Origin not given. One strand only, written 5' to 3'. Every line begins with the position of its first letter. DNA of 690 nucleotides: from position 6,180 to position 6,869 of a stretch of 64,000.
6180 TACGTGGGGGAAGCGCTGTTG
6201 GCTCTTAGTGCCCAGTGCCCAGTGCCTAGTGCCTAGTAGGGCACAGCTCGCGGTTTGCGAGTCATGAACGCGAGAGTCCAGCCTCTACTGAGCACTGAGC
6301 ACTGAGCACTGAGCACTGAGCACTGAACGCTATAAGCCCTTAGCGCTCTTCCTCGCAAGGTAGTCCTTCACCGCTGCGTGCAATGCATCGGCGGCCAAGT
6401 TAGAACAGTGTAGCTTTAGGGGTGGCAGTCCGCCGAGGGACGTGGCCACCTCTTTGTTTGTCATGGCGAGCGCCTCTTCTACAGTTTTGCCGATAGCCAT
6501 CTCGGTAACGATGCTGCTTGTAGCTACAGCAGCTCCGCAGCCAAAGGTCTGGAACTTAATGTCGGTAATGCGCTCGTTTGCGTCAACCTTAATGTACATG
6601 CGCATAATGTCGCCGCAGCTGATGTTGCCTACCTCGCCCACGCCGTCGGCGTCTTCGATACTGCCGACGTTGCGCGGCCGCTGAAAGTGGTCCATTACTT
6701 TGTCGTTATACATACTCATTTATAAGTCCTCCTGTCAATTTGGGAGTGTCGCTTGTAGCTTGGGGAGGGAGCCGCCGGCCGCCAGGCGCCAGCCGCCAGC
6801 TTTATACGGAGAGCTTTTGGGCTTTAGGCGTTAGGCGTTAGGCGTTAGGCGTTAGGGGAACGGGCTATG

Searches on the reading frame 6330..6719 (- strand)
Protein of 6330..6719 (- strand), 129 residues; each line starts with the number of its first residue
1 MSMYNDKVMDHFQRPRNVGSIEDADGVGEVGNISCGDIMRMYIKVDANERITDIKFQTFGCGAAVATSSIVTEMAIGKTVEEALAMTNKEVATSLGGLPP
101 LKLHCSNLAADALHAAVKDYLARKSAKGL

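Call 80: find_encoding_contigs(protein=window:6330-6719:-, flank=3500, max_places=8)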
Protein window:6330-6719:- (129 aa): 13 contigs read that carry it; 3 places shown.
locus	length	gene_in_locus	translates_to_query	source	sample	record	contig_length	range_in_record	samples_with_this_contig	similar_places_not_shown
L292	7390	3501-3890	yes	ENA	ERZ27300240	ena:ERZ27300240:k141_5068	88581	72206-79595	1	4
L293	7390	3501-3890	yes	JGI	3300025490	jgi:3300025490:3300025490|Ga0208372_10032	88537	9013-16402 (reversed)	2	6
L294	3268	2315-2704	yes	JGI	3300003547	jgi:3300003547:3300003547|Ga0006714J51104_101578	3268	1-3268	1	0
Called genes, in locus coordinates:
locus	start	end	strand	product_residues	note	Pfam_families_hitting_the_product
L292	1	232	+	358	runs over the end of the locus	PF03462:PCRF, PF00472:RF-1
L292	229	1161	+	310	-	PF17827:PrmC_N, PF05175:MTS, PF13847:Methyltransf_31, PF08242:Methyltransf_12 (weak), PF09445:Methyltransf_15 (weak), PF13649:Methyltransf_25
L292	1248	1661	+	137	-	PF02082:Rrf2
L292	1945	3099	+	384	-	PF00266:Aminotran_5, PF01041:DegT_DnrJ_EryC1 (weak), PF01212:Beta_elim_lyase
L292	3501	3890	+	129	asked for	PF01592:NifU_N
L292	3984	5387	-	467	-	PF01225:Mur_ligase, PF08245:Mur_ligase_M, PF02875:Mur_ligase_C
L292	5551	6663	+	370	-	PF04389:Peptidase_M28, PF01546:Peptidase_M20, PF05343:Peptidase_M42 (weak), PF07687:M20_dimer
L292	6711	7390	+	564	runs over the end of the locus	PF03485:Arg_tRNA_synt_N, PF00750:tRNA-synt_1d, PF05746:DALR_1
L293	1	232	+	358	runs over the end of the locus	PF03462:PCRF, PF00472:RF-1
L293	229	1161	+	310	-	PF17827:PrmC_N, PF05175:MTS, PF13847:Methyltransf_31, PF08242:Methyltransf_12 (weak), PF09445:Methyltransf_15 (weak), PF13649:Methyltransf_25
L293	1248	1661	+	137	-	PF02082:Rrf2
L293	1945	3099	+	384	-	PF00266:Aminotran_5, PF01041:DegT_DnrJ_EryC1 (weak), PF01212:Beta_elim_lyase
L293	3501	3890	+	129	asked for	PF01592:NifU_N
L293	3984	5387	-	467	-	PF01225:Mur_ligase, PF08245:Mur_ligase_M, PF02875:Mur_ligase_C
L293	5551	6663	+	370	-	PF04389:Peptidase_M28, PF01546:Peptidase_M20, PF05343:Peptidase_M42 (weak), PF07687:M20_dimer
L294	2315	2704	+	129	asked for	PF01592:NifU_N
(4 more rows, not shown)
